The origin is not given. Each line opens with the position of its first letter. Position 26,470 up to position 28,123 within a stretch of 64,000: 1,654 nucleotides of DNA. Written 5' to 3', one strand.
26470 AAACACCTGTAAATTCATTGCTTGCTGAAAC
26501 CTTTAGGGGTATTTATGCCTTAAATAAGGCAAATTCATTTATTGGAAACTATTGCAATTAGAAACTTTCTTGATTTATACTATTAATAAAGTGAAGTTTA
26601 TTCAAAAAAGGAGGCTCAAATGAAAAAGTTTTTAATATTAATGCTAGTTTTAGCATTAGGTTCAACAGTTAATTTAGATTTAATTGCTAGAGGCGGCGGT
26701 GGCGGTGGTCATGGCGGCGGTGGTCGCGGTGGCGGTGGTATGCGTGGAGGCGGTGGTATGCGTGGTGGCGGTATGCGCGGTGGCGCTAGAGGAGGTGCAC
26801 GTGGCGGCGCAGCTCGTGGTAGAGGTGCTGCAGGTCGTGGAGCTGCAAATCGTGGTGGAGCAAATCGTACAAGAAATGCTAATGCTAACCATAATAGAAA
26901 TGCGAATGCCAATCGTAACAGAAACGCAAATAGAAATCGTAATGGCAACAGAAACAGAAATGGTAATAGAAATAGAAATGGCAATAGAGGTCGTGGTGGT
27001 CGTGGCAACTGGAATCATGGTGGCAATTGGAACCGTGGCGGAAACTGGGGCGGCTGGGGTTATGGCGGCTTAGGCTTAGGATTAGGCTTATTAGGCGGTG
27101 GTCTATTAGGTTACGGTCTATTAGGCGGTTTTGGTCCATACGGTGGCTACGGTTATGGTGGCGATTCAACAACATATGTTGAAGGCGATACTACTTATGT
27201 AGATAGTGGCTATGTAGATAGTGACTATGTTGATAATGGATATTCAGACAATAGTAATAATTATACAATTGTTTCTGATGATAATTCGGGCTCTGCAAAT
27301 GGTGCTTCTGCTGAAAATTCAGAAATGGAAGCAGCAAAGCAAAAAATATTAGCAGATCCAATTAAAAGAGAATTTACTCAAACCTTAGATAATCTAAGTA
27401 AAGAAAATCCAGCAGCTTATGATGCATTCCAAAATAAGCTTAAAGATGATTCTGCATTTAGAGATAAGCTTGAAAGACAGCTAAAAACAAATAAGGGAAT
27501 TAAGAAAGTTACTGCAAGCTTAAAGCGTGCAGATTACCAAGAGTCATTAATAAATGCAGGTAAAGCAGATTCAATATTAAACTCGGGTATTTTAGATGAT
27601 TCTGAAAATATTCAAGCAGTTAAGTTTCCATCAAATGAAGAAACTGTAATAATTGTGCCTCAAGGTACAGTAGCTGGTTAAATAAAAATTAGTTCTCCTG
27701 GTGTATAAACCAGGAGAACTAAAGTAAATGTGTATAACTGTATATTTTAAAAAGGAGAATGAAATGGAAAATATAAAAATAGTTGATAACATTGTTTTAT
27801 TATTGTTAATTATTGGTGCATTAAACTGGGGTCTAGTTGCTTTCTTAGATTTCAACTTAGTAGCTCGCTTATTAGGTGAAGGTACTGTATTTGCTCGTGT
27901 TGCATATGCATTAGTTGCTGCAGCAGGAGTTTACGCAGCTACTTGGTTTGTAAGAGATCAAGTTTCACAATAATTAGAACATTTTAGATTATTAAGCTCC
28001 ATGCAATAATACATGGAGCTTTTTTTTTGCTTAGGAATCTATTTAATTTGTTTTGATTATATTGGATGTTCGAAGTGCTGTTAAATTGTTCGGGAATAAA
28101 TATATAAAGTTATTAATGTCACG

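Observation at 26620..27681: Secreted RGG/Gly-Arg and (NRNRNG)n repeat protein, a eukaryote-like disordered RGG box behind a signal peptide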

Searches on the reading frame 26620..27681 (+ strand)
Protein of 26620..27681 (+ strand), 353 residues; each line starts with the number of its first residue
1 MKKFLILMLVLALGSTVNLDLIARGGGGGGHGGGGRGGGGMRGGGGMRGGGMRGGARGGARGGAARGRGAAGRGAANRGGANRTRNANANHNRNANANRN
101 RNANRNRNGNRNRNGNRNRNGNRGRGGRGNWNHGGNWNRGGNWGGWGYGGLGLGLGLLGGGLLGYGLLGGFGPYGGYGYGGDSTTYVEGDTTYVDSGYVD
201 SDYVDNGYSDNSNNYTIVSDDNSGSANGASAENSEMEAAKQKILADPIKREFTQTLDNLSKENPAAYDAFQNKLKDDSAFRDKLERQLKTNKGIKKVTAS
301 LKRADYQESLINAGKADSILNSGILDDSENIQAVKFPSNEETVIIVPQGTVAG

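Call 6: search_protein_families(library=pfam, proteins=[window:26620-27681:+], max_evalue=0.01)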
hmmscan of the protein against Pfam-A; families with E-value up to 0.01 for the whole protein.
window:26620-27681:+ (353 aa): 0 families

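Call 9: find_encoding_contigs(protein=window:26620-27681:+, flank=10000, max_places=10)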
Protein window:26620-27681:+ (353 aa): 1 contig read that carries it; 1 place shown.
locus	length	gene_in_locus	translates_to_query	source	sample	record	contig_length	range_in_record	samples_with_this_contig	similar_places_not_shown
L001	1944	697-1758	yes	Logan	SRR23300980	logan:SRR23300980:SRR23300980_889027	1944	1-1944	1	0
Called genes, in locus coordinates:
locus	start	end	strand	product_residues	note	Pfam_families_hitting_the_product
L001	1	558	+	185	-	?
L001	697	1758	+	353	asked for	-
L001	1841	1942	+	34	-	?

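Call 10: find_homologous_proteins(query=window:26620-27678:+, max_evalue=0.01)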
Query window:26620-27678:+ (353 aa): 5 proteins with E <= 0.01 among 8000 candidates.
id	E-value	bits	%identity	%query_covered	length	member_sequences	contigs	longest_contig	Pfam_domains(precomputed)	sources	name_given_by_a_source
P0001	4.3e-5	41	-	-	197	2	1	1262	-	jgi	jgi:hypothetical protein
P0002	6.3e-5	40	-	-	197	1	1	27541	-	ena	-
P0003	2.2e-4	39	-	-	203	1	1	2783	-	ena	-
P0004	2.5e-3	35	-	-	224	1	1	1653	-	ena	-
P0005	6.8e-3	34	40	12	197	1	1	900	-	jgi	jgi:hypothetical protein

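Call 13: find_related_loci(query=window:26620-27678:+, collection=genome_contigs, flank=10000)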
Query window:26620-27678:+ (353 aa) in genome_contigs; peptide patterns used: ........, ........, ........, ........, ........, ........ (x = any residue, [..] = any of these).
289 stretches matched a pattern, but none encodes a relative of the query by tblastn (E <= 1e-3).

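Call 14: search_protein_families(library=pfam, proteins=[P0001, P0002, P0003, P0004, P0005], max_evalue=1)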
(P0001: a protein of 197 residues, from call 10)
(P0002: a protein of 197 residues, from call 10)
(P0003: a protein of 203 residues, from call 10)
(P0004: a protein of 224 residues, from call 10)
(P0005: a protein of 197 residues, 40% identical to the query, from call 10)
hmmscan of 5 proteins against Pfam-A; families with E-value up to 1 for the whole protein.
P0001 (197 aa): 1 family
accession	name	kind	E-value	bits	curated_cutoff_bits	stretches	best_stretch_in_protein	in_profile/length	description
PF20125.4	DUF6515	-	0.00065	20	24.9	1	112-195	100-177/179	Family of unknown function (DUF6515)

P0002 (197 aa): 0 families

P0003 (203 aa): 1 family
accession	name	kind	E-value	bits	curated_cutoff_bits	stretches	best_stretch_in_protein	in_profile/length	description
PF20125.4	DUF6515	-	0.00012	22.5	24.9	1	150-199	127-176/179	Family of unknown function (DUF6515)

P0004 (224 aa): 1 family
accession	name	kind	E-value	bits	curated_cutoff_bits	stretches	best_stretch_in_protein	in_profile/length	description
PF20125.4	DUF6515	-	0.034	14.5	24.9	1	173-219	87-176/179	Family of unknown function (DUF6515)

P0005 (197 aa): 2 families
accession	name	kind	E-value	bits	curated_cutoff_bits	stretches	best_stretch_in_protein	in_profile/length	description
PF20125.4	DUF6515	-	5e-05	23.7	24.9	1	111-194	103-177/179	Family of unknown function (DUF6515)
PF10836.13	DUF2574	-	0.0031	17.8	27.5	1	141-182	22-60/93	Protein of unknown function (DUF2574)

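Call 22: search_protein_families(library=pfam, proteins=[window:26620-27681:+], max_evalue=10)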
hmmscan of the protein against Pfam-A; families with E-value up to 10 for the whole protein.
window:26620-27681:+ (353 aa): 0 families

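Call 23: find_related_loci(query=window:26620-27678:+, collection=metagenome_contigs, flank=10000)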
Query window:26620-27678:+ (353 aa) in metagenome_contigs; peptide patterns used: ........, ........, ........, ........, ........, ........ (x = any residue, [..] = any of these).
464 stretches matched a pattern, but none encodes a relative of the query by tblastn (E <= 1e-3).

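Call 40: list_cluster_members(proteins=[window:26620-27678:+, window:25551-25895:+, window:25903-26478:+, window:27728-27970:+, window:24282-24767:+, window:6668-8026:+, window:57611-59806:-, window:16706-17455:-, window:21887-23128:+, window:3283-4212:-])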
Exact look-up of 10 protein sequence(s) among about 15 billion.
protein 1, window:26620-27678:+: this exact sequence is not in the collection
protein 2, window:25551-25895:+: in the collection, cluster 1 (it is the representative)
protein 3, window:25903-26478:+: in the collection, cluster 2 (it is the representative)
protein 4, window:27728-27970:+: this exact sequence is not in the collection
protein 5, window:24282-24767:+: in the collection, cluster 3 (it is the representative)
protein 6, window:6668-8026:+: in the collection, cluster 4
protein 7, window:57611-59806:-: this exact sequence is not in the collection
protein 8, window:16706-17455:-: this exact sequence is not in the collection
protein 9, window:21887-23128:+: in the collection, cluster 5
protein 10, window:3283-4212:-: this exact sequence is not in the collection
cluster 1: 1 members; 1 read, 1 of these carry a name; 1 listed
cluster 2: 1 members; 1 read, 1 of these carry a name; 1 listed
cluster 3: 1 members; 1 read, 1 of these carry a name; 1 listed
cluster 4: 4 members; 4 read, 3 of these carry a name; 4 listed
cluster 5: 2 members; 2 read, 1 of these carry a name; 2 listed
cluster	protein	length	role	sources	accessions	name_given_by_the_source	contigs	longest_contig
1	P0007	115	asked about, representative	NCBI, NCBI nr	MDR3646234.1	MAG: hypothetical protein P4L22_01695 [Candidatus Babeliales bacterium] | hypothetical protein [Candidatus Babeliales bacterium]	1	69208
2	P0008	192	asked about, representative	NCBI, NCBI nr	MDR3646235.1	MAG: hypothetical protein P4L22_01700 [Candidatus Babeliales bacterium] | hypothetical protein [Candidatus Babeliales bacterium]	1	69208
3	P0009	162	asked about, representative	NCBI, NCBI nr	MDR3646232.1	MAG: DNA starvation/stationary phase protection protein Dps [Candidatus Babeliales ... | DNA starvation/stationary phase protection protein Dps [Candidatus Babeliales bacterium]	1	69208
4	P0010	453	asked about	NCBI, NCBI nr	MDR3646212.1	MAG: magnesium transporter [Candidatus Babeliales bacterium] | magnesium transporter [Candidatus Babeliales bacterium]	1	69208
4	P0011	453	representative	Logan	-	-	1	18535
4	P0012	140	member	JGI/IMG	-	magnesium transporter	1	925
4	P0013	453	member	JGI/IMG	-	magnesium transporter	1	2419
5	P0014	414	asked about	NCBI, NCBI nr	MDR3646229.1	MAG: DEAD/DEAH box helicase [Candidatus Babeliales bacterium] | DEAD/DEAH box helicase [Candidatus Babeliales bacterium]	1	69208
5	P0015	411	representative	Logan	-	-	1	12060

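Call 47: search_protein_families(library=ncbifam, proteins=[window:26620-27678:+], max_evalue=1)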
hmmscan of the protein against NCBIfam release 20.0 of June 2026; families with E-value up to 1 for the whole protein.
window:26620-27678:+ (353 aa): 0 families

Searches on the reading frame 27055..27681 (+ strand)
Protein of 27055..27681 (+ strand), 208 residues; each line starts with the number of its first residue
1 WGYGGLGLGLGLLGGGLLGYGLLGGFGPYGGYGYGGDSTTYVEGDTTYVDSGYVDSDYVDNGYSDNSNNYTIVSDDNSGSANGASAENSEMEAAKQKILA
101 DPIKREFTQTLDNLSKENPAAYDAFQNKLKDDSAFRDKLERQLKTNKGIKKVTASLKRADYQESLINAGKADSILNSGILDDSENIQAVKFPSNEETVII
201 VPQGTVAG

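Call 12: find_homologous_proteins(query=window:27163-27678:+, max_evalue=0.1)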
Query seq(172 aa): 59 candidates shared short words with the query, none scored E <= 0.1.

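Call 22: search_protein_families(library=pfam, proteins=[window:27055-27681:+], max_evalue=10)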
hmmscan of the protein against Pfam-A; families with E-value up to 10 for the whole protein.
window:27055-27681:+ (208 aa): 1 family
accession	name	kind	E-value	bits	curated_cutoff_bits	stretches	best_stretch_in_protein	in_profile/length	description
PF07956.16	DUF1690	-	0.54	11.1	29.7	1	87-160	19-96/139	Protein of Unknown function (DUF1690)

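Call 29: search_protein_representatives(protein=window:27160-27678:+)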
Query: 173 residues. Proteins with E-value up to 0.001 (for the whole library): 1; up to 1e-10: 1; up to 1e-30: 0. The best 1 are listed.
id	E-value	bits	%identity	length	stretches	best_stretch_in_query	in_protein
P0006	5.0e-13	65.7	27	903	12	55-106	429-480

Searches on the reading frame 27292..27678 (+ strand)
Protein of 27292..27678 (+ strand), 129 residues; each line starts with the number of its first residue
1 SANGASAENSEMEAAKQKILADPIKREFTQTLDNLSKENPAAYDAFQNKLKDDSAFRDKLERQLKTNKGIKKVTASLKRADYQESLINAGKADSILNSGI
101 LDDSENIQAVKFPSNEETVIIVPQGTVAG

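Call 33: predict_structure(protein=window:27292-27678:+)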
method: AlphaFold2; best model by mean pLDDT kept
length: 129 residues; sequences in the alignment: 1
mean_pLDDT: 42.3   pTM: 0.33
mean pLDDT of the five models: 42.3, 42.2, 39.7, 39.4, 38.8
residues with pLDDT >= 90: 0; 70-90: 0; 50-70: 40; < 50: 89
segments of 3 or more residues with pLDDT < 50: 1-24, 67-129
pLDDT, mean of each block of 10 residues (from residue 1): 37 40 50 57 56 56 48 33 33 32 37 36 32
secondary structure, 60 per line:
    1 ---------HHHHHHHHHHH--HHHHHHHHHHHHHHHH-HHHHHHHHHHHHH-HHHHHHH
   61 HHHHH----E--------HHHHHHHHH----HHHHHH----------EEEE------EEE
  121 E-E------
elements in order: H10-20 H23-38 H40-52 H54-65 H79-87 H92-97 E108-111 E118-121

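Call 46: search_solved_structures(query=window:27292-27678:+, max_evalue=10)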
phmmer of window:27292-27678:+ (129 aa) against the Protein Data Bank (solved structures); distinct sequences matched with E-value up to 10: 10.
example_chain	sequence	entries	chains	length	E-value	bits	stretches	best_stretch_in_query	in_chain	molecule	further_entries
6ofg_P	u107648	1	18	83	0.33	14.6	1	16-70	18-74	Protein PrgI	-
2jow_A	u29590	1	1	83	0.36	14.4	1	16-70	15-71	Protein prgI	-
2lpz_A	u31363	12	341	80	0.38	14.4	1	16-70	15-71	Protein prgI | PrgI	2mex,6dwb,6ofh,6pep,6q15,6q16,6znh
2kv7_A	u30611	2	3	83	0.4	14.3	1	16-75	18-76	Protein prgI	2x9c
6off_A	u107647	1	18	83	0.42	14.2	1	16-70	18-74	Protein PrgI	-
4ui9_K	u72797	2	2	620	1.3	12.7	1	26-75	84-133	CELL DIVISION CYCLE PROTEIN 16 HOMOLOG | ANAPHASE-PROMOTING COMPLEX SUBUNIT 6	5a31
4ui9_J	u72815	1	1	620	1.3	12.7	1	26-75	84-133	CELL DIVISION CYCLE PROTEIN 16 HOMOLOG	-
5a31_J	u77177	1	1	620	1.3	12.7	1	26-75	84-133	ANAPHASE-PROMOTING COMPLEX SUBUNIT 6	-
5g04_J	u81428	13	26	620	1.3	12.7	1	26-75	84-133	CELL DIVISION CYCLE PROTEIN 16 HOMOLOG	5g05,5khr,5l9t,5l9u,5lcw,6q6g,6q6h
7ung_A0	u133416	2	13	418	1.9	12.1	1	11-65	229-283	Tektin-1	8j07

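Call 71: search_solved_structures(query=A2, max_evalue=10, show_alignments=2)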
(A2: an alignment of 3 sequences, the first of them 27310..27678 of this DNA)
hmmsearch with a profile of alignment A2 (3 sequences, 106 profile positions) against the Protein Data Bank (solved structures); distinct sequences matched with E-value up to 10: 18.
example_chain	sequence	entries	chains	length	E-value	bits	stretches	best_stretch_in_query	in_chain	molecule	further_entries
5i8l_A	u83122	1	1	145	0.0047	20.3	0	39-68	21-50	Lysozyme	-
6iqc_A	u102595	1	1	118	0.1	16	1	4-52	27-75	DNA-binding protein SSO0352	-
4o8w_A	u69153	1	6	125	0.17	15.3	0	54-90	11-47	Spore germination protein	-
2kv7_A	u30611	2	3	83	0.3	14.5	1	24-78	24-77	Protein prgI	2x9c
9kgy_A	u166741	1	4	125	0.4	14.1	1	28-88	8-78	De novo designed monomeric mainly-beta protein B10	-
6ofg_P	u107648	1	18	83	0.43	14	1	24-77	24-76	Protein PrgI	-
6iqo_A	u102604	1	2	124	0.46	13.9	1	4-52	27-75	DNA-binding protein SSO0352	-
9tlw_A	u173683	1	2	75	0.49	13.8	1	11-44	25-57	Sc-apCC-2-MCL-1-4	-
9kgz_A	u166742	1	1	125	0.52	13.8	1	28-88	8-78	De novo designed monomeric mainly-beta protein B10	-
2jow_A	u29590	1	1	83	0.56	13.7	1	24-76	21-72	Protein prgI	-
2lpz_A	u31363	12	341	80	0.64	13.5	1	24-75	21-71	Protein prgI | PrgI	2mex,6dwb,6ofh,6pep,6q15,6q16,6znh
6ofe_P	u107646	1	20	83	0.69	13.4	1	24-75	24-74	Protein PrgI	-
6off_A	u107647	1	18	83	0.71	13.3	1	24-75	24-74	Protein PrgI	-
3crd_A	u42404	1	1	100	0.85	13.1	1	28-65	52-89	RAIDD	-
9f2c_A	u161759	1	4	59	0.87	13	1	20-53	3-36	hypothetical protein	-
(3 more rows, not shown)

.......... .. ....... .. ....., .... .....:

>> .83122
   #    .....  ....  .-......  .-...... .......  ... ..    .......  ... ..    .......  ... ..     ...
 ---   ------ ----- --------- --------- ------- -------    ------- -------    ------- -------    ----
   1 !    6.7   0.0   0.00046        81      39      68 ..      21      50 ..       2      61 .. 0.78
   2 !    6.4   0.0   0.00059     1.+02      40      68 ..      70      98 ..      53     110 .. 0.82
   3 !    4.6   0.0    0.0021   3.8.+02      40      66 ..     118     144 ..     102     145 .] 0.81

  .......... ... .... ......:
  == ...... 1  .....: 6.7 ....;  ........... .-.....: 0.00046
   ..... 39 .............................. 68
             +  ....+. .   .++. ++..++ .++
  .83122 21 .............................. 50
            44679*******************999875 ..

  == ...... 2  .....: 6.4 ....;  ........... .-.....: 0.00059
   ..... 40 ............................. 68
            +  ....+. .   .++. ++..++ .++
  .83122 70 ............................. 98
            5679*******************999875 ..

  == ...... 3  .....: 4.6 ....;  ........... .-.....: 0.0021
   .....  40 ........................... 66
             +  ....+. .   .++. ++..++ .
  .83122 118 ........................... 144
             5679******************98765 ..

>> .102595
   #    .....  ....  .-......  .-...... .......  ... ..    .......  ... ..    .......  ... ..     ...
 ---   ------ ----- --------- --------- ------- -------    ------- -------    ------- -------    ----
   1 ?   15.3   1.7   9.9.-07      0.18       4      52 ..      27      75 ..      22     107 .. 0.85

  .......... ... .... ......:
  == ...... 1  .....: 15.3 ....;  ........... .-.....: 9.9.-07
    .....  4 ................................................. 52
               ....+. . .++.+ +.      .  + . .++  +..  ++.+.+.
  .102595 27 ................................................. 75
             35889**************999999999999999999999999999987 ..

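Call 75: find_related_loci(query=A2, collection=viral_contigs, flank=5000)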
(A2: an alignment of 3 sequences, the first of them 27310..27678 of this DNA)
Query A2 (123 aa) in viral_contigs; peptide patterns used: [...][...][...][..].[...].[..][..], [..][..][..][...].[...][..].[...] (x = any residue, [..] = any of these).
278 stretches matched a pattern, but none encodes a relative of the query by tblastn (E <= 1e-3).

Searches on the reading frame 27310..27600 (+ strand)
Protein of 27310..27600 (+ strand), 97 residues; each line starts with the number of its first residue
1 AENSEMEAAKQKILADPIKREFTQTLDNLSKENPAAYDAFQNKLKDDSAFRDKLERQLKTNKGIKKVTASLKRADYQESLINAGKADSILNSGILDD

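Call 69: search_protein_families(library=pfam, proteins=[window:27310-27600:+], max_evalue=10)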
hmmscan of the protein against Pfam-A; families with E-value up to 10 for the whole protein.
window:27310-27600:+ (97 aa): 3 families
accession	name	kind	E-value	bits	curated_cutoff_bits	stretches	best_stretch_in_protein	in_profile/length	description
PF19962.4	EAD9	-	0.052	13.7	25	1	20-72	9-60/62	Effector-associated domain 9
PF07956.16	DUF1690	-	0.079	13.8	29.7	1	2-76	19-97/139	Protein of Unknown function (DUF1690)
PF18075.7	FtsX_ECD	-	0.12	13.4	23.5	2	19-67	49-96/96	FtsX extracellular domain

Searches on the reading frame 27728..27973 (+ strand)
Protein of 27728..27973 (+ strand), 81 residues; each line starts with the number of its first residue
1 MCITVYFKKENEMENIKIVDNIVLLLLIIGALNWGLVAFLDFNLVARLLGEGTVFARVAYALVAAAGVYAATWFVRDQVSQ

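Call 6: search_protein_families(library=pfam, proteins=[window:27728-27973:+], max_evalue=0.01)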
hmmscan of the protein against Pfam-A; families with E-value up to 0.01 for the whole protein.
window:27728-27973:+ (81 aa): 1 family
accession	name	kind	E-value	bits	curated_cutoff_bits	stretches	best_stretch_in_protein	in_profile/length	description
PF04070.17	DUF378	-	2.2e-19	69.5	25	1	17-74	1-59/60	Domain of unknown function (DUF378)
